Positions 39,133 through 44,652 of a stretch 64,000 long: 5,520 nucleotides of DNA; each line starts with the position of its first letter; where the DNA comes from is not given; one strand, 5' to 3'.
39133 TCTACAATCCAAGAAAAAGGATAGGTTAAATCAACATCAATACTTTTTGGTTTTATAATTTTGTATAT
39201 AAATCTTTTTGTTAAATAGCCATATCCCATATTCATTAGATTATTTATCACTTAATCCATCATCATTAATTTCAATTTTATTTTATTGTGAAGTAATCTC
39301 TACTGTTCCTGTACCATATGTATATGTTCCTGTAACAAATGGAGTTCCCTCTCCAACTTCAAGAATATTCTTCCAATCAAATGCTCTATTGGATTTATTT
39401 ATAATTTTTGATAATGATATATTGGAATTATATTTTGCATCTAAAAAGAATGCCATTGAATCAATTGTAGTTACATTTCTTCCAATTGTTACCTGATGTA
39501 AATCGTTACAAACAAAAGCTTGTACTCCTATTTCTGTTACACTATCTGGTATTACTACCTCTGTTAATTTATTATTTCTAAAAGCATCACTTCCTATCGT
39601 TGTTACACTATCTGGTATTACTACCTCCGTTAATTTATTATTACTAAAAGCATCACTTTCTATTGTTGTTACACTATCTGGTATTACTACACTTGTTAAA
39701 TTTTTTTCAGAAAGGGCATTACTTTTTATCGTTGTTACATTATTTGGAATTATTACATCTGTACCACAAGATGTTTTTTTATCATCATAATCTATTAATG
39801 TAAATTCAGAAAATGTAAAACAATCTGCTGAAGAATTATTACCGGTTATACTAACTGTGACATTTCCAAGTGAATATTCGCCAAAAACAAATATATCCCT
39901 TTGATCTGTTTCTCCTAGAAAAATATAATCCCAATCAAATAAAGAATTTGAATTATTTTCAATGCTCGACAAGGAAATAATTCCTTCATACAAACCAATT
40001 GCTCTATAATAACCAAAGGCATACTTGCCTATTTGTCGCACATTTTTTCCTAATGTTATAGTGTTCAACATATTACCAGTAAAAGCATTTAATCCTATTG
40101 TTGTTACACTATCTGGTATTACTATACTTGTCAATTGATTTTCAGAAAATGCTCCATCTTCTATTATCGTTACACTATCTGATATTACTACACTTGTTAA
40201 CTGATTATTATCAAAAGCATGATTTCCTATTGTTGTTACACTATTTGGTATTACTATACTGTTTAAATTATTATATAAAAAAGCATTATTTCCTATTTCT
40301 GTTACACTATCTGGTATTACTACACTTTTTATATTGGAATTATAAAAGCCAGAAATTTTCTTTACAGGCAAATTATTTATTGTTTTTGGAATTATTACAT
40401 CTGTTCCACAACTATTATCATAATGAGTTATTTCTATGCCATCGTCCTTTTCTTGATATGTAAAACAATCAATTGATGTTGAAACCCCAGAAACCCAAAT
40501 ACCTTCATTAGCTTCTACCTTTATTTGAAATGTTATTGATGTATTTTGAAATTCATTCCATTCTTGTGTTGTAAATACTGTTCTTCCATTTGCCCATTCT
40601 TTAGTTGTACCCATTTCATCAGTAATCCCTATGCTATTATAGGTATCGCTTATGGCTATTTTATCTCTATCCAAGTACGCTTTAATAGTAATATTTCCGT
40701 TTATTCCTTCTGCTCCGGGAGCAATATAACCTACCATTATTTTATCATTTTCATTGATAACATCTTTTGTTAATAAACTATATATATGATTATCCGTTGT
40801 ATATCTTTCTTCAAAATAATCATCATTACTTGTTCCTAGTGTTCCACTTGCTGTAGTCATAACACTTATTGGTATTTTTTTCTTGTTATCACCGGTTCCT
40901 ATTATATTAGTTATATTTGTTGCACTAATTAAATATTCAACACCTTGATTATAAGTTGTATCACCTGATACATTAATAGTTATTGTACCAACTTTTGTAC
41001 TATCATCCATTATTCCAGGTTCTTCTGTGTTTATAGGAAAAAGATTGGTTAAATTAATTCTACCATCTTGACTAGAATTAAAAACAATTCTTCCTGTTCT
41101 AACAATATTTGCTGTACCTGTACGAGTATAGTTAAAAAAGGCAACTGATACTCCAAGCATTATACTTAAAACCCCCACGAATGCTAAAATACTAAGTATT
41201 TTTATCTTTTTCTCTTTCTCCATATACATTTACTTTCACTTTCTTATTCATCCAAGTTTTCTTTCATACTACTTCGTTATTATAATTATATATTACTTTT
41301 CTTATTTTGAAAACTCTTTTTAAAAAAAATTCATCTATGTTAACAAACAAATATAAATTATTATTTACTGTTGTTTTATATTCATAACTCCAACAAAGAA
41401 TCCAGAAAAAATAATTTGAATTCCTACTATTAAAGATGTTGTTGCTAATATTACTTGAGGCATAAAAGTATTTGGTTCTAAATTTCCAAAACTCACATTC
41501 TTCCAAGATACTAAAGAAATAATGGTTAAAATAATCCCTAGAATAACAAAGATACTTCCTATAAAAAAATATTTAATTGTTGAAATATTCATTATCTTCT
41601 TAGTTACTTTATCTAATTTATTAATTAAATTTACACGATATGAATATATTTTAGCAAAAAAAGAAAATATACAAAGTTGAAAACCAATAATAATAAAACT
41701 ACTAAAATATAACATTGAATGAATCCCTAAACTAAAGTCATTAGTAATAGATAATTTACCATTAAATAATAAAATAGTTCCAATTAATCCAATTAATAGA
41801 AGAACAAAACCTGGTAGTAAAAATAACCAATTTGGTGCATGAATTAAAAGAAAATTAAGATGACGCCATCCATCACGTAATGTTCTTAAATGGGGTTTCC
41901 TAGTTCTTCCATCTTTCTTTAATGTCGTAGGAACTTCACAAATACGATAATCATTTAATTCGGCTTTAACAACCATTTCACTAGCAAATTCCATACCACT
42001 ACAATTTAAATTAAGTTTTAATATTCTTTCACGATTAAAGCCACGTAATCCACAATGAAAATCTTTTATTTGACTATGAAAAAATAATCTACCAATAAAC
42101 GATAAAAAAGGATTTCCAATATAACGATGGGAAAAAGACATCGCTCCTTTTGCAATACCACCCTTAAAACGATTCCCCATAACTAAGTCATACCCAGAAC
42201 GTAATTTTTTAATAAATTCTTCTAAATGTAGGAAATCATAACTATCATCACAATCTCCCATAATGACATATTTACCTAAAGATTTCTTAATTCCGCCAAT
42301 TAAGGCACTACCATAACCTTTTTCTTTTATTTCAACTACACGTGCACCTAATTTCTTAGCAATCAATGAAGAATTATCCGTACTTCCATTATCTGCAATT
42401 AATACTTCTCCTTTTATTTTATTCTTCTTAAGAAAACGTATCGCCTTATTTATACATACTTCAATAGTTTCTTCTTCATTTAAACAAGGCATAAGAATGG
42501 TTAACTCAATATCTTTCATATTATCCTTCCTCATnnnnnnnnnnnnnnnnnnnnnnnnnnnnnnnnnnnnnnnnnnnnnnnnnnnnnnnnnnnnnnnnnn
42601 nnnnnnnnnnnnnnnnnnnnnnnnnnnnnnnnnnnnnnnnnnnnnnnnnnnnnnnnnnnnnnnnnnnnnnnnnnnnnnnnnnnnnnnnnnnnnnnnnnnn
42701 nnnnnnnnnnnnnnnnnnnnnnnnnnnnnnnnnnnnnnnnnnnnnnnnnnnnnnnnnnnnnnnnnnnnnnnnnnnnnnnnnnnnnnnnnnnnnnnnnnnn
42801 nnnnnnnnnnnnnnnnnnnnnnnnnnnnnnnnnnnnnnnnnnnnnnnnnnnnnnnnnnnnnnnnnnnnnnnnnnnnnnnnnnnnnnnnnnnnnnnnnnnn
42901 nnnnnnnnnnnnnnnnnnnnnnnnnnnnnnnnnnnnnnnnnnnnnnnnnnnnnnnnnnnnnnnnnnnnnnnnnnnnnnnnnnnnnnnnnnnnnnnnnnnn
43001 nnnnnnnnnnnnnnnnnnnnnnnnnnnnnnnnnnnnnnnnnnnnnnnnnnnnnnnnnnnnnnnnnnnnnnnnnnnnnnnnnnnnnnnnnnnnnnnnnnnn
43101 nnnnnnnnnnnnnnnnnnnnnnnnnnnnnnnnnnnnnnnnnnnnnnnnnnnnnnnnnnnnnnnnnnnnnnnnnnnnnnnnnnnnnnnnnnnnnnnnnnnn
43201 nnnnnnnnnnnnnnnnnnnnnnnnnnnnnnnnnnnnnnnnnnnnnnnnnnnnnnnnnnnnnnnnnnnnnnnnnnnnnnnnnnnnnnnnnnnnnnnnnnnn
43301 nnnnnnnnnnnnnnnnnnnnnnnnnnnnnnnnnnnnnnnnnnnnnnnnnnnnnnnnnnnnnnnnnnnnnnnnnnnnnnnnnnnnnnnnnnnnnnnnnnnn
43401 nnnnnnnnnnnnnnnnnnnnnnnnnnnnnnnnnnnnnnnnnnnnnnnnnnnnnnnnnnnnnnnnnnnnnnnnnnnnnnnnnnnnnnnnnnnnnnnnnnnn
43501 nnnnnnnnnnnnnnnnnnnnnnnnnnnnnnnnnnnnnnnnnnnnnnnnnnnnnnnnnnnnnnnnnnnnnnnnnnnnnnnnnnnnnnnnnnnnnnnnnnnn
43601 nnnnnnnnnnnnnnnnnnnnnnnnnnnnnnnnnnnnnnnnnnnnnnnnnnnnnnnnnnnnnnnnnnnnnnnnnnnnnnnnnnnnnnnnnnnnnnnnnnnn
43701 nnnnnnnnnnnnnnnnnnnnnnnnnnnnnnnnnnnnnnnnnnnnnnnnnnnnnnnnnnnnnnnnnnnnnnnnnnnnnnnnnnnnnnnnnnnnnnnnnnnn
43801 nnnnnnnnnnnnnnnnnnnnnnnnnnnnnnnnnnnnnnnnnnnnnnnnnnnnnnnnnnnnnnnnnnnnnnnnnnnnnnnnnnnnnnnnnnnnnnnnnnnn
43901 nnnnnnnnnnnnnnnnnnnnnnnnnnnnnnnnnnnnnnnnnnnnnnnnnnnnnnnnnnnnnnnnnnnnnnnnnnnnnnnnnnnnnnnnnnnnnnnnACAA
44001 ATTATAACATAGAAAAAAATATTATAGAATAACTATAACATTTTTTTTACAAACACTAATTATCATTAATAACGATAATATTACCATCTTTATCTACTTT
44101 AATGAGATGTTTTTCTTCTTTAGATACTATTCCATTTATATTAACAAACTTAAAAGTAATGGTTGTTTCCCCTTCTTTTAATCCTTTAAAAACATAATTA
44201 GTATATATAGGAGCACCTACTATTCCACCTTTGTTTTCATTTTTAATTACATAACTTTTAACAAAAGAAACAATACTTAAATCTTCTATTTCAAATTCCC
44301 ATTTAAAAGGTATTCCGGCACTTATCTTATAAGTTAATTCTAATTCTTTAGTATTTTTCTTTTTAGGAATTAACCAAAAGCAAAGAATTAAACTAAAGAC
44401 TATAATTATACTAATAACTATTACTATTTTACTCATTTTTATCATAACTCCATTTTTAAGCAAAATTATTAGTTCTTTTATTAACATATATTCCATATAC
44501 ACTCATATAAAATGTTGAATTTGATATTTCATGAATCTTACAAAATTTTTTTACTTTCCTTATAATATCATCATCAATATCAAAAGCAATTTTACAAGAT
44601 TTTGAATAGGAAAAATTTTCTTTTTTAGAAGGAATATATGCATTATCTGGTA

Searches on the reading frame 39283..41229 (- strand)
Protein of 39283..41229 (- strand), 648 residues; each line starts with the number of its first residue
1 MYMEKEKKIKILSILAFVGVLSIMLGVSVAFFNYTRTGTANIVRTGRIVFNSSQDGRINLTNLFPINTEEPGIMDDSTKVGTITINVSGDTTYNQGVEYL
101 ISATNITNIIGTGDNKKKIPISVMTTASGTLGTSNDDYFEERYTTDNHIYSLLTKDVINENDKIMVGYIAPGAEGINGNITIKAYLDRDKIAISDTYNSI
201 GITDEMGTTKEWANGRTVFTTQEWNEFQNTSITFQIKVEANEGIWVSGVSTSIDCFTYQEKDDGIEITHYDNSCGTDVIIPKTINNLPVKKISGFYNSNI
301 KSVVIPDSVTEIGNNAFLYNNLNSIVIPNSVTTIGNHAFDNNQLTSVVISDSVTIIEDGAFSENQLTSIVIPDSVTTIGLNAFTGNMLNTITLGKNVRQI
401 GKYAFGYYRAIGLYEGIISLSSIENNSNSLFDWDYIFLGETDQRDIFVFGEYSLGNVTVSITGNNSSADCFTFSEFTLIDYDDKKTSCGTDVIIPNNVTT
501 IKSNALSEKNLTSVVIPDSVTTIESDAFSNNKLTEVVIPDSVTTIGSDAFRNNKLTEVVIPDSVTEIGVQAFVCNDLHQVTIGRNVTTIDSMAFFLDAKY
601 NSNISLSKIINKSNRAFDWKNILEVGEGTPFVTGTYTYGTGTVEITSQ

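Call 41: search_protein_families(library=pfam, proteins=[window:39283-41229:-], max_evalue=0.001)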
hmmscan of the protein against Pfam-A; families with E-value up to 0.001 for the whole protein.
window:39283-41229:- (648 aa): 3 families
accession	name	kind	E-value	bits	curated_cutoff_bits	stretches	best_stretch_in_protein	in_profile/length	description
PF13306.12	LRR_5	-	2.8e-58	195.8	27.7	2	294-407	7-122/127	BspA type Leucine rich repeat region (6 copies)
PF05725.18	FNIP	-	1.5e-09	38.3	21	0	296-334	1-39/44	FNIP Repeat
PF00207.28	A2M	-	3.6e-05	24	21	0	555-597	17-59/92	Alpha-2-macroglobulin family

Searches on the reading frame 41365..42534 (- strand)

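Call 41: search_protein_families(library=pfam, proteins=[window:41365-42534:-], max_evalue=0.001)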
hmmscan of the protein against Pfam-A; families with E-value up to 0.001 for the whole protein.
window:41365-42534:- (389 aa): 1 family
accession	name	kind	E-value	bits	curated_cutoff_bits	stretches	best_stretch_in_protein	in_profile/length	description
PF00535.33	Glycos_transf_2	-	3.7e-24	86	23.3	1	12-169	1-162/168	Glycosyl transferase family 2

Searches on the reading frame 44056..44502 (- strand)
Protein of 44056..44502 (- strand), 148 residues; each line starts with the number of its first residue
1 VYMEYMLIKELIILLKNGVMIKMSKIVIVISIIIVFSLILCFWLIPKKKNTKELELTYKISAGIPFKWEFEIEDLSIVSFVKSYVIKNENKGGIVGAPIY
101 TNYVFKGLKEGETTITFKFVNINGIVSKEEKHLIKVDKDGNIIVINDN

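Call 41: search_protein_families(library=pfam, proteins=[window:44056-44502:-], max_evalue=0.001)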
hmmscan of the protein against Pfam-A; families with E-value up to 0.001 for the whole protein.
window:44056-44502:- (148 aa): 1 family
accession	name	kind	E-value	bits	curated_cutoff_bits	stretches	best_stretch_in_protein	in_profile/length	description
PF09394.16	Inhibitor_I42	-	1.5e-08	35.2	27.2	1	52-123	6-77/91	Chagasin family peptidase inhibitor I42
